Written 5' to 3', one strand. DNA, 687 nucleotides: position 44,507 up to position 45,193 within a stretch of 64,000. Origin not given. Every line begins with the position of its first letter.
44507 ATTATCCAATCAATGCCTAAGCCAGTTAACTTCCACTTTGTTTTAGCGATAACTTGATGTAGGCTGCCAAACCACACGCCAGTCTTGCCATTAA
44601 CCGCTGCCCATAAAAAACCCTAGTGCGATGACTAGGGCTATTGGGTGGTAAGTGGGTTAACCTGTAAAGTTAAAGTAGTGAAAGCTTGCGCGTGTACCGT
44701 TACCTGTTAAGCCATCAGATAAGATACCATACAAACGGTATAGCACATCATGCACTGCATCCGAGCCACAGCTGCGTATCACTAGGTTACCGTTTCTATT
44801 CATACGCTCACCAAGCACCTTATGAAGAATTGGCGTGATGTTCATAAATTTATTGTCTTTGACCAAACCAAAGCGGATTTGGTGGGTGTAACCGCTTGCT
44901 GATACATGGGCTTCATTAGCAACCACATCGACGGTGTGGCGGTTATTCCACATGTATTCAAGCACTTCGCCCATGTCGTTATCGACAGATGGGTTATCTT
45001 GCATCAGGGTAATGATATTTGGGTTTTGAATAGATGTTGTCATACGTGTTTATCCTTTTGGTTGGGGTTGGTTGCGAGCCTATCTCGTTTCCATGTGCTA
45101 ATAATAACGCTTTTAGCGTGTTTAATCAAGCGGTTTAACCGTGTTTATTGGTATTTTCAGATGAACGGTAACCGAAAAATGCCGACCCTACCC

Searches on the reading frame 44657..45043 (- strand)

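Call 34: search_protein_families(library=pfam, proteins=[window:44657-45043:-], max_evalue=0.01)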
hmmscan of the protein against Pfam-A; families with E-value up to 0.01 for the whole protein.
window:44657-45043:- (128 aa): 0 families

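Call 59: search_protein_families(library=ncbifam, proteins=[window:44657-45043:-], max_evalue=0.05)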
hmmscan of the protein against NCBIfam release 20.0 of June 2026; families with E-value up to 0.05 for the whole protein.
window:44657-45043:- (128 aa): 1 family
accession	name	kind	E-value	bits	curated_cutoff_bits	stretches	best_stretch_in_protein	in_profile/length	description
TIGR04054.1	rSAM_NirJ1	equivalog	0.02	13.5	650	1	14-84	269-342/387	putative heme d1 biosynthesis radical SAM protein NirJ1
